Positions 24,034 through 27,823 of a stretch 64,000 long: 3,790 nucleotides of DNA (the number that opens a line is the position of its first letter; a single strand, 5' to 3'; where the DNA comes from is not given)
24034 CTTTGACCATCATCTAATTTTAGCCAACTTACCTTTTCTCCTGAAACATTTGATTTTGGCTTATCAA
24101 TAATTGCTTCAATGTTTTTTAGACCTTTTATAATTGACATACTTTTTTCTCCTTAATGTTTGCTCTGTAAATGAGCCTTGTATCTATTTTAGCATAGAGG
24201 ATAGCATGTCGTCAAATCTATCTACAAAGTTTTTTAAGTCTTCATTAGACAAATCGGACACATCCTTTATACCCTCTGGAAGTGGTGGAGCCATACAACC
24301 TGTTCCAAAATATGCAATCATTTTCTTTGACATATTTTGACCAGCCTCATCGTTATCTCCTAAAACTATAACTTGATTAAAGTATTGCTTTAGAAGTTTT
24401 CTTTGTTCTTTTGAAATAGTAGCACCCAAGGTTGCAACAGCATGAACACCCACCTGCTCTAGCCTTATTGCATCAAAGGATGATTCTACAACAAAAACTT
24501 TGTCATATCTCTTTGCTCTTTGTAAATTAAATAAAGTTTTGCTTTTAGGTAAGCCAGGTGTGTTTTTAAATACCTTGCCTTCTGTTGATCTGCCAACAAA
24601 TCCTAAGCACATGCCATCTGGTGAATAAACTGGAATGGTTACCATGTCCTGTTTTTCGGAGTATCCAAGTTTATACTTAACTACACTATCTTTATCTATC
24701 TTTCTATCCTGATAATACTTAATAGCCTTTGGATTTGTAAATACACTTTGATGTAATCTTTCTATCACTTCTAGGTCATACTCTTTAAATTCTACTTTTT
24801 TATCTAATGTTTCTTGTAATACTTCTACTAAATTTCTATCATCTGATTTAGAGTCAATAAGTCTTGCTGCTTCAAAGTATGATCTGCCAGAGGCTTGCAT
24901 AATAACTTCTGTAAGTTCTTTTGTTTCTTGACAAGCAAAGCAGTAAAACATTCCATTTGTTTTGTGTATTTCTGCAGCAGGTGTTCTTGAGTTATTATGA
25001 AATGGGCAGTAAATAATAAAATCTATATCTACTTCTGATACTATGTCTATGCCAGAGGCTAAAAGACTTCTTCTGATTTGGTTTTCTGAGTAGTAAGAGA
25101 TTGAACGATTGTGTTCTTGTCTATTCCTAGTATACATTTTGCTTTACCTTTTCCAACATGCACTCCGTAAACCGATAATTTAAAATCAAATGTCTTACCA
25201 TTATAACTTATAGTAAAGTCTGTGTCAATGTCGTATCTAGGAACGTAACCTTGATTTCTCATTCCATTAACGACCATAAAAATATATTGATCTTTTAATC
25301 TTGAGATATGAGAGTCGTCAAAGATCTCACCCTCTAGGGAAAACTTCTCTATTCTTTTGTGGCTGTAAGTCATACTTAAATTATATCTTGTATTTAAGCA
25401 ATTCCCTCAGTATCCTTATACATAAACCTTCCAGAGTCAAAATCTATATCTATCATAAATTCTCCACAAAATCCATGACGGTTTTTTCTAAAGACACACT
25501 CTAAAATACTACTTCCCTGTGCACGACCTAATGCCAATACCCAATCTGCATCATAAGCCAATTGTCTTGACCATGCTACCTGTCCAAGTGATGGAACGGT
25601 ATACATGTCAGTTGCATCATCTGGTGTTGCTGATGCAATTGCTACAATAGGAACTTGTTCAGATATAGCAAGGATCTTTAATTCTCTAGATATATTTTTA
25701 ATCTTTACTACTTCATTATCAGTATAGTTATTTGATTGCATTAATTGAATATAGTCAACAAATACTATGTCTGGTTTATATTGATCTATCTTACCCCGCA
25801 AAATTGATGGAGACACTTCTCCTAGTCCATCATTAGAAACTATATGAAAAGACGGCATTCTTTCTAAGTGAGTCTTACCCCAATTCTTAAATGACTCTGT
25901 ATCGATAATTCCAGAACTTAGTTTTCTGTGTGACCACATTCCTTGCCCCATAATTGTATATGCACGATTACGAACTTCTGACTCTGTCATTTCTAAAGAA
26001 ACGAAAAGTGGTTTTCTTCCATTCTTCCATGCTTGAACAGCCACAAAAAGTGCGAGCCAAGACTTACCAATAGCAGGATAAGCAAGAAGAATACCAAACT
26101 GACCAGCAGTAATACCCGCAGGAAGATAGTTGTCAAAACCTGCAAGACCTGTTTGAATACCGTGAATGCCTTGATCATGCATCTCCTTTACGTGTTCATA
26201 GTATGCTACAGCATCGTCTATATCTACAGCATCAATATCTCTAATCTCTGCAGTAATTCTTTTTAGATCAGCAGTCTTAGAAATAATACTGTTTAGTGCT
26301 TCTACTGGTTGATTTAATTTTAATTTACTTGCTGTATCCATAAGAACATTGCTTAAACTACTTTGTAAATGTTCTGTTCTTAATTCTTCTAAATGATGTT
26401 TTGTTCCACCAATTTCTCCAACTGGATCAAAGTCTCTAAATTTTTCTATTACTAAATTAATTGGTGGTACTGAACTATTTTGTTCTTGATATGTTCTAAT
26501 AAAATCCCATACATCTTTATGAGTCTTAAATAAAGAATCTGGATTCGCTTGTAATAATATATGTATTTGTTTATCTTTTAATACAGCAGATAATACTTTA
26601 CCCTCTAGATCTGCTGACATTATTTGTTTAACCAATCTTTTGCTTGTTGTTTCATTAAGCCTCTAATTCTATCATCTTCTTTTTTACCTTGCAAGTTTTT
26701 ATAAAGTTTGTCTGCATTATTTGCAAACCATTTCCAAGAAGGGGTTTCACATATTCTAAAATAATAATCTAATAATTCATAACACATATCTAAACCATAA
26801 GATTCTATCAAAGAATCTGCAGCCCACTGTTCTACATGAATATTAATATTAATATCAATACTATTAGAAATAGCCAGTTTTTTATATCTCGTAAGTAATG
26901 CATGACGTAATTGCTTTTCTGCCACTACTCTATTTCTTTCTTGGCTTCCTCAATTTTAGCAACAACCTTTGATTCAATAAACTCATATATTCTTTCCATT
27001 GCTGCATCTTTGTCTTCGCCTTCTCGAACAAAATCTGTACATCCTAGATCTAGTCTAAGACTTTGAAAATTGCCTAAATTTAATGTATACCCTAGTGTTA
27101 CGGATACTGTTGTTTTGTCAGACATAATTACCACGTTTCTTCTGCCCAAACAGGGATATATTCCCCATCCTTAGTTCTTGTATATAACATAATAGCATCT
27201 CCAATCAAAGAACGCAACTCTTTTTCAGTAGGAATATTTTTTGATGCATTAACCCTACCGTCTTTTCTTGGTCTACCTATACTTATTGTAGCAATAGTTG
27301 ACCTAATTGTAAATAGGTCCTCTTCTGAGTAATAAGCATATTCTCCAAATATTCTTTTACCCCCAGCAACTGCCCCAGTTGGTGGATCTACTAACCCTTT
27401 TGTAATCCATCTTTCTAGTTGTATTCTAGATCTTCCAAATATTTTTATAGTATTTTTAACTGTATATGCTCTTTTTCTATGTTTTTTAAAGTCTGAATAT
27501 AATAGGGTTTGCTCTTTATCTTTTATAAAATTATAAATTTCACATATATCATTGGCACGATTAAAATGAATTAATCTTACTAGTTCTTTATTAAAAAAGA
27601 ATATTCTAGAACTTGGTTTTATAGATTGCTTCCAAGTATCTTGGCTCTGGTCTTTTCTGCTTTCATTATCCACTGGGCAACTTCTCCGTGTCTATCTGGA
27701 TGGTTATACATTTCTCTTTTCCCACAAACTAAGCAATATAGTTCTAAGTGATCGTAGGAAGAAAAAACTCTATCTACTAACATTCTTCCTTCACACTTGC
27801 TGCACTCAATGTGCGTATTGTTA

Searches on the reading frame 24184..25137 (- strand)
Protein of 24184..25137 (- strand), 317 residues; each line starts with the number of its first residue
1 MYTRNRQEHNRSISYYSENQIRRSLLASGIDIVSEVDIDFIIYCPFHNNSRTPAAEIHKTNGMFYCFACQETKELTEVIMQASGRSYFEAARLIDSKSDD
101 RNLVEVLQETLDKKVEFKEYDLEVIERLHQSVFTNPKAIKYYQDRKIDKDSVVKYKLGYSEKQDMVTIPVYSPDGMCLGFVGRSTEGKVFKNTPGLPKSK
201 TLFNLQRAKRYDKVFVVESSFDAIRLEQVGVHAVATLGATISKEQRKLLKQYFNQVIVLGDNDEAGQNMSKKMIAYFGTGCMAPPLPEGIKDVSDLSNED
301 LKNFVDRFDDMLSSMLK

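Call 66: search_protein_families(library=pfam, proteins=[window:24184-25137:-], max_evalue=0.001)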
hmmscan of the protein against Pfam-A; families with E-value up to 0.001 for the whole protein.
window:24184-25137:- (317 aa): 6 families
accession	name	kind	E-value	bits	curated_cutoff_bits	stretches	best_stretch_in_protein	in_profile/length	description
PF13155.12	Toprim_2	-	2.8e-14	53.7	22.1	1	215-295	1-86/88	Toprim-like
PF13662.12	Toprim_4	-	2.8e-10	40.7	25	1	213-275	2-72/85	Toprim domain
PF01807.25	Zn_ribbon_DnaG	-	4.1e-10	39.8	24.9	1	39-95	31-86/98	CHC2 zinc finger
PF01751.28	Toprim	-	1.2e-09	38.6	23.1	1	214-278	2-81/96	Toprim domain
PF08275.17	DNAG_N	-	1.9e-06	28.4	26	0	134-163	8-39/128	DNA primase catalytic core, N-terminal domain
PF21583.2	Fiber_head_BAdV-4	-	0.00074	20.5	27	0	201-247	44-90/111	BAdV-4, Fiber, head domain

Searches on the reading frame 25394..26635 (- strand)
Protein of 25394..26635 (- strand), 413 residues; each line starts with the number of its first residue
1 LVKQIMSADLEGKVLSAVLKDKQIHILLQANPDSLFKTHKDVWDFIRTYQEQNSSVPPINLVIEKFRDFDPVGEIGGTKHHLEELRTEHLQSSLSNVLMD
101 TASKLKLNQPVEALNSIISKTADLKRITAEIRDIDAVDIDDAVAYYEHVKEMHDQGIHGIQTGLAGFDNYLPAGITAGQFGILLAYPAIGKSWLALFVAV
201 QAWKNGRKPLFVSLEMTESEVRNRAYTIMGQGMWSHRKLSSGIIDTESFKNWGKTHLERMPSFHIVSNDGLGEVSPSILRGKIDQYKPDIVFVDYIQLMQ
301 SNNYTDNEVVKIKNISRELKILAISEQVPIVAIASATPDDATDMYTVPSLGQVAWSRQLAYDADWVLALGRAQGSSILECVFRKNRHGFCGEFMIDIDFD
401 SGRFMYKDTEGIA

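Call 17: search_protein_families(library=phrogs, proteins=[window:25394-26635:-], max_evalue=0.001)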
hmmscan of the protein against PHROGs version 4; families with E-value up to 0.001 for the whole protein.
window:25394-26635:- (413 aa): 4 families
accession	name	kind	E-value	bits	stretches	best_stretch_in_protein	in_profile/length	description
phrog_19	-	DNA, RNA and nucleotide metabolism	5.5e-61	208.2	1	3-404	156-578/621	DnaB-like replicative helicase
phrog_243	-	DNA, RNA and nucleotide metabolism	7e-18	65.5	1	174-391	31-248/273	DnaB-like replicative helicase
phrog_239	-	DNA, RNA and nucleotide metabolism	4.5e-17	63.2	1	134-410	321-602/801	DNA primase/helicase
phrog_11530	-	unknown function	2.2e-07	31.9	1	279-410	24-159/184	-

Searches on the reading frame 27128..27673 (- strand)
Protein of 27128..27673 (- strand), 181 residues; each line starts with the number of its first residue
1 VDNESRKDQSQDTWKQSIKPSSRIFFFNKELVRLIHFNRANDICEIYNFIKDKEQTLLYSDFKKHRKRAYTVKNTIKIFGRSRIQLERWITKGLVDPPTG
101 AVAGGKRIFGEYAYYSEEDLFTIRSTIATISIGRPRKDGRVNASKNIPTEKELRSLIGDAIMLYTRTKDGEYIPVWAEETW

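Call 17: search_protein_families(library=phrogs, proteins=[window:27128-27673:-], max_evalue=0.001)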
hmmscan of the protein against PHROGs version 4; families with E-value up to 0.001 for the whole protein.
window:27128-27673:- (181 aa): 1 family
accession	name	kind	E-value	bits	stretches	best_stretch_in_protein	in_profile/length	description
phrog_9440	-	unknown function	8.1e-28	98.3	1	19-181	5-166/166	-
